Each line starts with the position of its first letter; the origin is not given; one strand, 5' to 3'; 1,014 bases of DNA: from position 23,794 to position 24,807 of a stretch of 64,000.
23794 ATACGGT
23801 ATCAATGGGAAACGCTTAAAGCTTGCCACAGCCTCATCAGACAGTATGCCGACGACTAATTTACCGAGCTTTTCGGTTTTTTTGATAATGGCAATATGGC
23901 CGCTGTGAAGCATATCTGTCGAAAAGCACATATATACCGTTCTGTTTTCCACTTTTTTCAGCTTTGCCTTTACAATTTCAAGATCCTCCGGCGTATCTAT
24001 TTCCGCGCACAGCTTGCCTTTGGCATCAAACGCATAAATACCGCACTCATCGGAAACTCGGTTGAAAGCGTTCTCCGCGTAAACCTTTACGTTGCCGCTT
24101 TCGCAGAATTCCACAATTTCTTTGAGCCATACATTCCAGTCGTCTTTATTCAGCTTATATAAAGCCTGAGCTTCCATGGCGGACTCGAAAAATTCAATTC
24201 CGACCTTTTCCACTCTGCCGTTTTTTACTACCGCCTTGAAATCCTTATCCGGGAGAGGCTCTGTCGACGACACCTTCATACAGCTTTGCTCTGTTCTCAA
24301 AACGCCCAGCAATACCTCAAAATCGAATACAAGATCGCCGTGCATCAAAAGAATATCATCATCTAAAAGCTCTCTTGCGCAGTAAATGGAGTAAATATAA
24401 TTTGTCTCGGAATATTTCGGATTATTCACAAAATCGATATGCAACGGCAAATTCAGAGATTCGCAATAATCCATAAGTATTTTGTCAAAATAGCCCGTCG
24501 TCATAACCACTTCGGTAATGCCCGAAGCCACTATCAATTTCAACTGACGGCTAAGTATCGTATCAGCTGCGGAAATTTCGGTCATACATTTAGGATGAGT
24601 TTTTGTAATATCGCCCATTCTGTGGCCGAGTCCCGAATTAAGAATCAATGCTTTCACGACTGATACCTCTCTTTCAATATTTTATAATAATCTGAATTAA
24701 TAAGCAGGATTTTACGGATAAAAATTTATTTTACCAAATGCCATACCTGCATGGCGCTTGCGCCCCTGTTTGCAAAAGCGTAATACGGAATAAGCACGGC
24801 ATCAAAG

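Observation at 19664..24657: Phosphonate cytidylylation-and-transfer operon with a three-domain NTase-CyTase-PepM fusion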

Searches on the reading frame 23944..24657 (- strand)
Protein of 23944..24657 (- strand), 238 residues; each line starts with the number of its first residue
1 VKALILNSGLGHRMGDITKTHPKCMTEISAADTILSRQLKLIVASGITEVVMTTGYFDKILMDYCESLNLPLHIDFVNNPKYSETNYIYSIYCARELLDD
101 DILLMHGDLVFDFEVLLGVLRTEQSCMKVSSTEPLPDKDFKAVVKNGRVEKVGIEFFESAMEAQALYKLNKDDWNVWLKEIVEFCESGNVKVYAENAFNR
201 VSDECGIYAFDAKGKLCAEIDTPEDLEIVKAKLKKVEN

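Call 12: search_solved_structures(query=window:23944-24657:-, max_evalue=0.01, show_alignments=4)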
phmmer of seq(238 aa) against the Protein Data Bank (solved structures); distinct sequences matched with E-value up to 0.01: 12.
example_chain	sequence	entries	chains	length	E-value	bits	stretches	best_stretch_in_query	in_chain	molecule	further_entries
6pd1_A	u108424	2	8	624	2.1e-09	40.4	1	2-129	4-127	Nucleotidyl transferase/aminotransferase, class V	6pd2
1jyk_A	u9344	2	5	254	2.1e-09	40.4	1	1-104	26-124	CTP:phosphocholine Cytidylyltransferase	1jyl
4y7t_A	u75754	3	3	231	2.1e-05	27.3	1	1-114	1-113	Nucleotidyl transferase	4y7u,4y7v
8yre_D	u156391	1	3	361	5.9e-05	25.8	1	1-113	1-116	Mannose-1-phosphate guanylyltransferase 1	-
7x8j_A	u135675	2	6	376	6.4e-05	25.7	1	1-113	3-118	Mannose-1-phosphate guanylyltransferase 1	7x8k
7whr_B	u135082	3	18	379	0.00048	22.9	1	1-109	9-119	Nucleotidyl transferase family protein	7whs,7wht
7d72_K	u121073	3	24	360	0.0005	22.8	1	1-114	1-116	Mannose-1-phosphate guanyltransferase beta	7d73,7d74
2xme_A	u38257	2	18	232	0.00082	22.1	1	1-158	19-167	CTP-INOSITOL-1-PHOSPHATE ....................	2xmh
1tzf_A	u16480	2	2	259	0.0015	21.2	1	2-73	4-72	Glucose-1-phosphate cytidylyltransferase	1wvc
2ggo_A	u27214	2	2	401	0.0038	19.9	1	1-191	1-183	401aa long hypothetical glucose-1-phosphate thymidylyltransferase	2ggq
4mnd_A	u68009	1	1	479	0.0043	19.8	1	1-158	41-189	CTP L-myo-inositol-1-phosphate cytidylyltransferase/CDP-L-myo-inositol myo-inositolphospho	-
5z09_A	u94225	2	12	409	0.0055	19.4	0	1-190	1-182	Dual sugar-1-phosphate nucleotidylyltransferase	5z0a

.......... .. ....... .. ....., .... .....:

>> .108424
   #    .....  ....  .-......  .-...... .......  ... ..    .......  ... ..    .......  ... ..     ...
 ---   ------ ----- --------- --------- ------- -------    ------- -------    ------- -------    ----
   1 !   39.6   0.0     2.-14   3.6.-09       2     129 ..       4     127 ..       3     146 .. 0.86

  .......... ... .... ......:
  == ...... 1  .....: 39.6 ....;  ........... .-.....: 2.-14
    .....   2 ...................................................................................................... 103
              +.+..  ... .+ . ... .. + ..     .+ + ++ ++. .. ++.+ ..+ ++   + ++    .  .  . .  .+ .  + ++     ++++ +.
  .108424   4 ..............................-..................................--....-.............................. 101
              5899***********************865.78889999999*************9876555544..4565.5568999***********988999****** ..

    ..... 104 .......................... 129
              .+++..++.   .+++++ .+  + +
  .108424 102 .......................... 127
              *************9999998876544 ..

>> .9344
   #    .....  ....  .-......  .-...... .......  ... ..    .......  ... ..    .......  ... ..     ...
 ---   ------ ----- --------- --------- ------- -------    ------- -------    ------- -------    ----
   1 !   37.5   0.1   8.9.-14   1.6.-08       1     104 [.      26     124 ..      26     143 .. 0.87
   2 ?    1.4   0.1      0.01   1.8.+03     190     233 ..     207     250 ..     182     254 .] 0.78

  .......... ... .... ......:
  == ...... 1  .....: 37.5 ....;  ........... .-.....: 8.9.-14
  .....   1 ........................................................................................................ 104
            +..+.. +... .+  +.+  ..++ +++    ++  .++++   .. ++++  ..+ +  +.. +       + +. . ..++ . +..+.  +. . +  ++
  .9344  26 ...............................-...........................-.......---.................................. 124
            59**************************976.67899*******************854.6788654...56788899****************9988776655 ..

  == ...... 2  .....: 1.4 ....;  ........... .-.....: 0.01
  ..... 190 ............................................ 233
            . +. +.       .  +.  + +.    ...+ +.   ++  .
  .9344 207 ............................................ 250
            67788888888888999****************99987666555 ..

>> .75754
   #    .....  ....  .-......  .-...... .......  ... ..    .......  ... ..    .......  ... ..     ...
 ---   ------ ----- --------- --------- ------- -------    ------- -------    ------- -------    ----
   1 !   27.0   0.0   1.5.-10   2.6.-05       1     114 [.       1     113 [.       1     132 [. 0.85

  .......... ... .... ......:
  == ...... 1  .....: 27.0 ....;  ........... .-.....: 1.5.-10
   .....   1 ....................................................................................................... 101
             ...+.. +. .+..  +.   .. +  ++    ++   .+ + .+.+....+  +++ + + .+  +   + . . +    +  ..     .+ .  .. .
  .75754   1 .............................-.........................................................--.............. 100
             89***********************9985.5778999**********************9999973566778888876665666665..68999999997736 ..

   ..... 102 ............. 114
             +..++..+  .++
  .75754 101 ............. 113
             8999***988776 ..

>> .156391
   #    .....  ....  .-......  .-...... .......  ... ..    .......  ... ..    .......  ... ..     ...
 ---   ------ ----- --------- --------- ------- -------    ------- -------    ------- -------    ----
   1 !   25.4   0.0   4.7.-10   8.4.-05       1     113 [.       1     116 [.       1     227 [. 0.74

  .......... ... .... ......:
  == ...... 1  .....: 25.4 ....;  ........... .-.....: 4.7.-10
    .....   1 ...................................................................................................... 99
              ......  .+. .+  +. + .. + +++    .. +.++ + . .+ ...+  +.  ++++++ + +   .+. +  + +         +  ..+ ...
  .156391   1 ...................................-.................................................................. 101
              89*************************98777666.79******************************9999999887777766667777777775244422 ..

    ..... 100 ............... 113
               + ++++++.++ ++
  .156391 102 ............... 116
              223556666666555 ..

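Call 24: find_homologous_proteins(query=window:23944-24657:-, max_evalue=0.00001)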
Query seq(238 aa) (238 aa): 3381 proteins with E <= 0.00001 among 3677 candidates; the best 120 are listed.
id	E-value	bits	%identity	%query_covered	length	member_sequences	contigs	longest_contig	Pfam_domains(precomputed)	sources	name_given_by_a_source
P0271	9.5e-120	416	99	79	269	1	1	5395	PF01467.33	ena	-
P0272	3.9e-117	408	99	77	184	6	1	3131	PF00483.30,PF20202.5,PF12804.14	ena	-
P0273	1.1e-116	406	77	98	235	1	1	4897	PF00483.30,PF12804.14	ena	-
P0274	1.6e-116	406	77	98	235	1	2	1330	PF00483.30,PF12804.14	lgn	-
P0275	1.5e-114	399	76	98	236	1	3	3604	PF00483.30,PF12804.14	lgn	-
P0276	5.1e-113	394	73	99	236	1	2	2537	PF00483.30,PF20202.5,PF12804.14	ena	-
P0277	1.2e-112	393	74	100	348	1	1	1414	PF01467.33,PF12804.14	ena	-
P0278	1.5e-112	393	75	98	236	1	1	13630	PF00483.30,PF20202.5,PF12804.14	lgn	-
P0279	4.3e-112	391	75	98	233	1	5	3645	PF00483.30,PF20202.5,PF12804.14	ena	-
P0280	9.7e-112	390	72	100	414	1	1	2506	PF01467.33,PF20202.5,PF12804.14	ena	-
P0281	1.1e-111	390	74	98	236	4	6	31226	PF00483.30,PF12804.14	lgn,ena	-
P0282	1.3e-110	386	71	100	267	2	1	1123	PF12804.14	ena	-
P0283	2.2e-110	386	71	100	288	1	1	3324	PF12804.14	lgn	-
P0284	3.6e-110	385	74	98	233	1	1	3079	PF00483.30,PF20202.5,PF12804.14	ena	-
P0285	4.6e-110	385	75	98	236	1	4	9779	PF00483.30,PF20202.5,PF12804.14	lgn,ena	-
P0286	7.5e-110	384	73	100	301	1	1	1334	PF00483.30,PF12804.14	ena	-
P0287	1.1e-109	383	70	99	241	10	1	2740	PF00483.30,PF12804.14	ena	-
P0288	1.3e-109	383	71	98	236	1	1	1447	PF00483.30,PF12804.14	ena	-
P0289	2.3e-109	382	73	98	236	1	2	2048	PF00483.30,PF20202.5,PF12804.14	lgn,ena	-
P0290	2.8e-109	382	71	100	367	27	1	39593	PF00483.30,PF01467.33,PF12804.14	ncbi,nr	ncbi:MAG: adenylyltransferase/cytidyltransferase family protein [Saccharofermentans sp.]|nr:adenylyl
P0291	3.3e-109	382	73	98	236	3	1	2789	PF12804.14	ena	-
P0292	4.6e-109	381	71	100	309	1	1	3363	PF00483.30,PF12804.14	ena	-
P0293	6.1e-109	381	73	98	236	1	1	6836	PF20202.5,PF12804.14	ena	-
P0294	7.7e-109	381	74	98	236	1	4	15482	PF00483.30,PF20202.5,PF12804.14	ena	-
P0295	1.0e-108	380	70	100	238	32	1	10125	PF00483.30,PF12804.14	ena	-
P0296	1.2e-108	380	72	98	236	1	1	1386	PF00483.30,PF12804.14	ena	-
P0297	2.3e-108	379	72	100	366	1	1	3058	PF00483.30,PF01467.33,PF20202.5,PF12804.14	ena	-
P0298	2.4e-108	379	72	100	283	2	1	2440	PF00483.30,PF12804.14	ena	-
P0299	2.8e-108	379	71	98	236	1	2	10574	PF00483.30,PF20202.5,PF12804.14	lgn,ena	-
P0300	3.8e-108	378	71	98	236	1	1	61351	PF00483.30,PF12804.14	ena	-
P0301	4.3e-108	378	71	100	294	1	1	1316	PF20202.5,PF12804.14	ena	-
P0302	7.8e-108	377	72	99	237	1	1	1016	PF00483.30,PF12804.14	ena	-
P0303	1.4e-107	376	71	98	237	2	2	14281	PF00483.30,PF12804.14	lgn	-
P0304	1.5e-107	376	72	98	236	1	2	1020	PF00483.30,PF12804.14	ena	-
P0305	1.6e-107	376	69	100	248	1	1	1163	PF00483.30,PF12804.14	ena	-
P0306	2.0e-107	376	69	100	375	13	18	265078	PF01467.33,PF12804.14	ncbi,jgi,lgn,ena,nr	ncbi:MAG: hypothetical protein E7040_00045 [Lentisphaerae bacterium]|nr:hypothetical protein [Lentis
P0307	2.1e-107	376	70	98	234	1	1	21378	PF00483.30,PF12804.14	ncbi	-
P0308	3.0e-107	375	70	100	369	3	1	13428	PF00483.30,PF01467.33,PF12804.14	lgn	-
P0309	3.5e-107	375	71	98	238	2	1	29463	PF00483.30,PF20202.5,PF12804.14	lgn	-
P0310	4.0e-107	375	70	100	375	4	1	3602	PF01467.33,PF12804.14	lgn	-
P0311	6.4e-107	374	71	100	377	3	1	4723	PF01467.33,PF12804.14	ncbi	-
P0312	6.5e-107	374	70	100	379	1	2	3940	PF01467.33,PF12804.14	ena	-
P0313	7.5e-107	374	71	99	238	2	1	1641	PF00483.30,PF12804.14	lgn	-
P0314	1.1e-106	374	69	100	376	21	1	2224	PF00483.30,PF01467.33,PF12804.14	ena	-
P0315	1.1e-106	373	68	100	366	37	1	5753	PF01467.33,PF20202.5,PF12804.14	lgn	-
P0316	1.4e-106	373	72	98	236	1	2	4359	PF00483.30,PF20202.5,PF12804.14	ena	-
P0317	2.3e-106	372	72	98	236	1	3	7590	PF00483.30,PF20202.5,PF12804.14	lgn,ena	-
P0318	2.8e-106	372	72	98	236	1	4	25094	PF00483.30,PF12804.14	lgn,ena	-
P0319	3.2e-106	372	69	100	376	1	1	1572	PF00483.30,PF01467.33,PF12804.14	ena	-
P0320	3.4e-106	372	69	100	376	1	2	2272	PF00483.30,PF01467.33,PF12804.14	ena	-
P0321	4.8e-106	371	69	100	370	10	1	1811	PF00483.30,PF01467.33,PF12804.14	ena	-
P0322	6.4e-106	371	69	100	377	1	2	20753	PF00483.30,PF01467.33,PF12804.14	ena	-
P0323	6.6e-106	371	70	98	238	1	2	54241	PF00483.30,PF12804.14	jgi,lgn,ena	jgi:phosphoenolpyruvate phosphomutase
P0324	9.4e-106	370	70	98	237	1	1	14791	PF12804.14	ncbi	-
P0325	1.1e-105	370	71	100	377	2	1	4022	PF01467.33,PF12804.14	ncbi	-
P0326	1.1e-105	370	70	98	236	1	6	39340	PF00483.30,PF12804.14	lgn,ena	-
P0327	1.1e-105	370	68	100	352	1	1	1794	PF00483.30,PF01467.33,PF20202.5,PF12804.14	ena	-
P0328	1.1e-105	370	71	99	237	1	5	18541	PF00483.30,PF12804.14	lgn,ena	-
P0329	1.2e-105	370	71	99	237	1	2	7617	PF00483.30,PF12804.14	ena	-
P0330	1.7e-105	370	70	100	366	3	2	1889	PF01467.33,PF12804.14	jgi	-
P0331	1.8e-105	369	69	100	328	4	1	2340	PF12804.14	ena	-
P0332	1.9e-105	369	68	100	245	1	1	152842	PF00483.30,PF12804.14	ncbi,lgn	ncbi:NTP transferase domain-containing protein [Lachnospiraceae bacterium 62-35]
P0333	1.9e-105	369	67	100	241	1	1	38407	PF00483.30,PF20202.5,PF12804.14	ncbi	-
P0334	2.0e-105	369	68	99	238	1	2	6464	PF00483.30,PF12804.14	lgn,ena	-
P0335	2.5e-105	369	68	100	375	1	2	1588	PF01467.33,PF12804.14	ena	-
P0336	2.9e-105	369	71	100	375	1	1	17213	PF00483.30,PF01467.33,PF12804.14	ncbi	-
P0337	3.1e-105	369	69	99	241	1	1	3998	PF00483.30,PF12804.14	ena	-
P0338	3.1e-105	369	69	100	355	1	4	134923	PF00483.30,PF01467.33,PF20202.5,PF12804.14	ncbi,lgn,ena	-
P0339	4.3e-105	368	70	100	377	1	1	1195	PF00483.30,PF01467.33,PF12804.14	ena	-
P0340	5.3e-105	368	69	100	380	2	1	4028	PF00483.30,PF01467.33,PF20202.5,PF12804.14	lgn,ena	-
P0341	6.8e-105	368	70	95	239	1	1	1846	PF00483.30,PF12804.14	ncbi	-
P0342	6.8e-105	368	69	99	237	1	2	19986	PF00483.30,PF12804.14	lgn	-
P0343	7.2e-105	368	69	100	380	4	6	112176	PF00483.30,PF01467.33,PF20202.5,PF12804.14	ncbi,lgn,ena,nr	ncbi:MAG: adenylyltransferase/cytidyltransferase family protein [Clostridia bacterium]|nr:adenylyltr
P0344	7.4e-105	367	71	99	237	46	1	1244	PF00483.30,PF12804.14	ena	-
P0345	8.3e-105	367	71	100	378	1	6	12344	PF01467.33,PF12804.14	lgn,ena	-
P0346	9.0e-105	367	69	100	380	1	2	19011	PF00483.30,PF01467.33,PF20202.5,PF12804.14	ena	-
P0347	9.8e-105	367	70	98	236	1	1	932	PF12804.14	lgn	-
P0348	9.8e-105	367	71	100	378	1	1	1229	PF01467.33,PF12804.14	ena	-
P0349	1.0e-104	367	71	100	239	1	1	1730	PF00483.30,PF12804.14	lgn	-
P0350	1.4e-104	367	68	100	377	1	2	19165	PF01467.33,PF12804.14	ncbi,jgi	jgi:phosphoenolpyruvate phosphomutase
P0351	1.4e-104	367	70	99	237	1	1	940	PF00483.30,PF12804.14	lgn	-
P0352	1.5e-104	367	69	98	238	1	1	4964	PF00483.30,PF12804.14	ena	-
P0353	1.6e-104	366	69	99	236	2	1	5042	PF20202.5,PF12804.14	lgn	-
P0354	1.9e-104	366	69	100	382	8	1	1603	PF00483.30,PF01467.33,PF20202.5,PF12804.14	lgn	-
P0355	1.9e-104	366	69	100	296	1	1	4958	PF01467.33,PF20202.5,PF12804.14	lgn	-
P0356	2.0e-104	366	69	100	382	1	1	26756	PF00483.30,PF01467.33,PF20202.5,PF12804.14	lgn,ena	-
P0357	2.3e-104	366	69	100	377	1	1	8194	PF01467.33,PF12804.14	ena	-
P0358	2.6e-104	366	68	100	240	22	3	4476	PF00483.30,PF12804.14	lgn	-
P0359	2.9e-104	366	70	99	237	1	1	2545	PF00483.30,PF20202.5,PF12804.14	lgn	-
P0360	3.3e-104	365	68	100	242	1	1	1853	PF00483.30,PF12804.14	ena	-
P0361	3.3e-104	365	69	100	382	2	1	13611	PF01467.33,PF20202.5,PF12804.14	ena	-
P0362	3.5e-104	365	70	100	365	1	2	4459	PF00483.30,PF01467.33,PF12804.14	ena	-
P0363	3.7e-104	365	68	100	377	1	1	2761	PF01467.33,PF12804.14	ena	-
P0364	4.1e-104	365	71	100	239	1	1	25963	PF00483.30,PF12804.14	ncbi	-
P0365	4.5e-104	365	69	98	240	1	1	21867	PF00483.30,PF20202.5,PF12804.14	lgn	-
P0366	4.5e-104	365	69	99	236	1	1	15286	PF12804.14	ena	-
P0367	5.2e-104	365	68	100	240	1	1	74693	PF00483.30,PF20202.5,PF12804.14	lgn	-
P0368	5.3e-104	365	69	100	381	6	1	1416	PF01467.33,PF12804.14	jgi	-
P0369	5.4e-104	365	68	100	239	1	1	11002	PF00483.30,PF12804.14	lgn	-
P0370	5.5e-104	365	69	99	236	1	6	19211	PF12804.14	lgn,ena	-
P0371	5.6e-104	365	69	100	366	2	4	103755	PF00483.30,PF01467.33,PF12804.14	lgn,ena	-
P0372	6.0e-104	365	70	98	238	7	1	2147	PF00483.30,PF20202.5,PF12804.14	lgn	-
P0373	6.1e-104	364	69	100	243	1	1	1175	PF00483.30,PF20202.5,PF12804.14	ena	-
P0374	7.2e-104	364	69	100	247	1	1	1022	PF00483.30,PF20202.5,PF12804.14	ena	-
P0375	7.2e-104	364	68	99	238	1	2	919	PF00483.30,PF12804.14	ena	-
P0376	9.6e-104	364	68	100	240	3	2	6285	PF00483.30,PF12804.14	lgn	-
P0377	1.3e-103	363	69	100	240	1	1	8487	PF00483.30,PF12804.14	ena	-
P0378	1.7e-103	363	69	100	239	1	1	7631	PF00483.30,PF12804.14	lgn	-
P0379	1.9e-103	363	69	100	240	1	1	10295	PF00483.30,PF12804.14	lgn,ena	-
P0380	2.1e-103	363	69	99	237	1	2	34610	PF00483.30,PF12804.14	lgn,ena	-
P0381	2.2e-103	363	66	100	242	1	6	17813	PF00483.30,PF12804.14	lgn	-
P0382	2.3e-103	363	69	99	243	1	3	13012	PF00483.30,PF12804.14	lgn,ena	-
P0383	2.6e-103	362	68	100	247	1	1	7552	PF00483.30,PF20202.5,PF12804.14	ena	-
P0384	2.6e-103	362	68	100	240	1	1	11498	PF00483.30,PF12804.14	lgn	-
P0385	2.6e-103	362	68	100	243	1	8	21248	PF00483.30,PF12804.14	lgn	-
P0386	2.7e-103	362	68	99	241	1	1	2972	PF12804.14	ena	-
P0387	2.8e-103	362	68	100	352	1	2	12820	PF00483.30,PF20202.5,PF12804.14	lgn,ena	-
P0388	2.8e-103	362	70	100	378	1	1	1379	PF00483.30,PF01467.33,PF12804.14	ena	-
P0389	2.9e-103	362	70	100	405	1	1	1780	PF00483.30,PF20202.5,PF12804.14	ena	-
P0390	3.1e-103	362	70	99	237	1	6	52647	PF00483.30,PF12804.14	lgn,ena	-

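Call 25: find_encoding_contigs(protein=P0306, flank=8000, max_places=2)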
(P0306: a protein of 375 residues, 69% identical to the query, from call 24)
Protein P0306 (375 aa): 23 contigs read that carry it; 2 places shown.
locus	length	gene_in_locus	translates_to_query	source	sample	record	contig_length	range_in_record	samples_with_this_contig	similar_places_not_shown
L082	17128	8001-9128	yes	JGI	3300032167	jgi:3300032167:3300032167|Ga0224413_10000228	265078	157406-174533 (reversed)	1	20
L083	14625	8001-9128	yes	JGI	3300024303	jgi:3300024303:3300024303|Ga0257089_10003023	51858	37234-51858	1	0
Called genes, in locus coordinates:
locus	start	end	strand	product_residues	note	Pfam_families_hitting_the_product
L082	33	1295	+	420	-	PF04932:Wzy_C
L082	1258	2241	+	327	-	-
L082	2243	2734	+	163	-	PF14602:Hexapep_2 (faint), PF00132:Hexapep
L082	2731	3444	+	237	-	-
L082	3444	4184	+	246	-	PF01522:Polysacc_deac_1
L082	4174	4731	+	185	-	PF00534:Glycos_transf_1, PF13692:Glyco_trans_1_4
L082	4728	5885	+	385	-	PF20706:GT4-conflict (faint), PF13579:Glyco_trans_4_4 (weak), PF13439:Glyco_transf_4 (weak), PF00534:Glycos_transf_1, PF13692:Glyco_trans_1_4 (weak), PF00534:Glycos_transf_1, PF13692:Glyco_trans_1_4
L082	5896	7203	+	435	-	PF14307:Glyco_tran_WbsX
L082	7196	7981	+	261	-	-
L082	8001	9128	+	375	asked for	PF12804:NTP_transf_3, PF01467:CTP_transf_like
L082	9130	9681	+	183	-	PF00132:Hexapep (faint)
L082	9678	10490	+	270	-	PF00535:Glycos_transf_2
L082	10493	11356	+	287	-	PF01757:Acyl_transf_3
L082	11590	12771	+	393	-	-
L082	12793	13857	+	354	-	PF01073:3Beta_HSD, PF01370:Epimerase, PF02719:Polysacc_synt_2, PF04321:RmlD_sub_bind, PF16363:GDP_Man_Dehyd, PF07993:NAD_binding_4 (weak)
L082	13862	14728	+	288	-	PF00483:NTP_transferase, PF12804:NTP_transf_3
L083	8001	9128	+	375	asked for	PF12804:NTP_transf_3, PF01467:CTP_transf_like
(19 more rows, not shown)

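Call 26: find_encoding_contigs(protein=P0332, flank=8000, max_places=2)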
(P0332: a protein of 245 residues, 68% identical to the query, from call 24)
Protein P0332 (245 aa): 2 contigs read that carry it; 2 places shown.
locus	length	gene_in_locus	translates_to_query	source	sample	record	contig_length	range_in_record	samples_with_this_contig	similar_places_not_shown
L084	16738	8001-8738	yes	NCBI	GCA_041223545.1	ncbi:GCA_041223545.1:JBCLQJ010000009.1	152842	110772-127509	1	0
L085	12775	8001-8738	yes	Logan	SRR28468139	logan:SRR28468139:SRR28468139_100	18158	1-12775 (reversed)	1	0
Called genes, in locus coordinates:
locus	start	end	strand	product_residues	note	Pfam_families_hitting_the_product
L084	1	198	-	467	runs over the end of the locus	PF12838:Fer4_7, PF13187:Fer4_9 (weak), PF13237:Fer4_10, PF13484:Fer4_16 (faint), PF00037:Fer4 (weak), PF12837:Fer4_6 (weak), PF02906:Fe_hyd_lg_C, PF04060:FeS, +1 more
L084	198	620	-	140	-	PF13581:HATPase_c_2, PF02518:HATPase_c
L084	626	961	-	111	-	PF07085:DRTGG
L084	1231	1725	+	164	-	PF01257:2Fe-2S_thioredx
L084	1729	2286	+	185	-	PF02518:HATPase_c, PF13589:HATPase_c_3 (weak)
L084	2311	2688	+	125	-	-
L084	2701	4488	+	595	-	PF01257:2Fe-2S_thioredx, PF01512:Complex1_51K, PF10531:SLBB (weak), PF10589:NADH_4Fe-4S, PF00037:Fer4 (weak), PF12838:Fer4_7, PF13237:Fer4_10, PF00037:Fer4, +4 more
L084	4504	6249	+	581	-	PF00111:Fer2, PF13510:Fer2_4, PF10588:NADH-G_4Fe-4S_3, PF12838:Fer4_7, PF22117:Fer4_Nqo3 (weak), PF00037:Fer4 (weak), PF02906:Fe_hyd_lg_C, PF02256:Fe_hyd_SSU, +1 more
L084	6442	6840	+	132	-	-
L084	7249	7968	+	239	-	PF01554:MatE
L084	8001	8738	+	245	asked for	PF00483:NTP_transferase (weak), PF12804:NTP_transf_3 (weak)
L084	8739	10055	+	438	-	PF01467:CTP_transf_like, PF13714:PEP_mutase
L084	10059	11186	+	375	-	PF00465:Fe-ADH, PF13685:Fe-ADH_2 (weak), PF25137:ADH_Fe_C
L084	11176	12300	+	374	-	PF02776:TPP_enzyme_N, PF02775:TPP_enzyme_C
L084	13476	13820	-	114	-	-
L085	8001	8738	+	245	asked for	PF00483:NTP_transferase (weak), PF12804:NTP_transf_3 (weak)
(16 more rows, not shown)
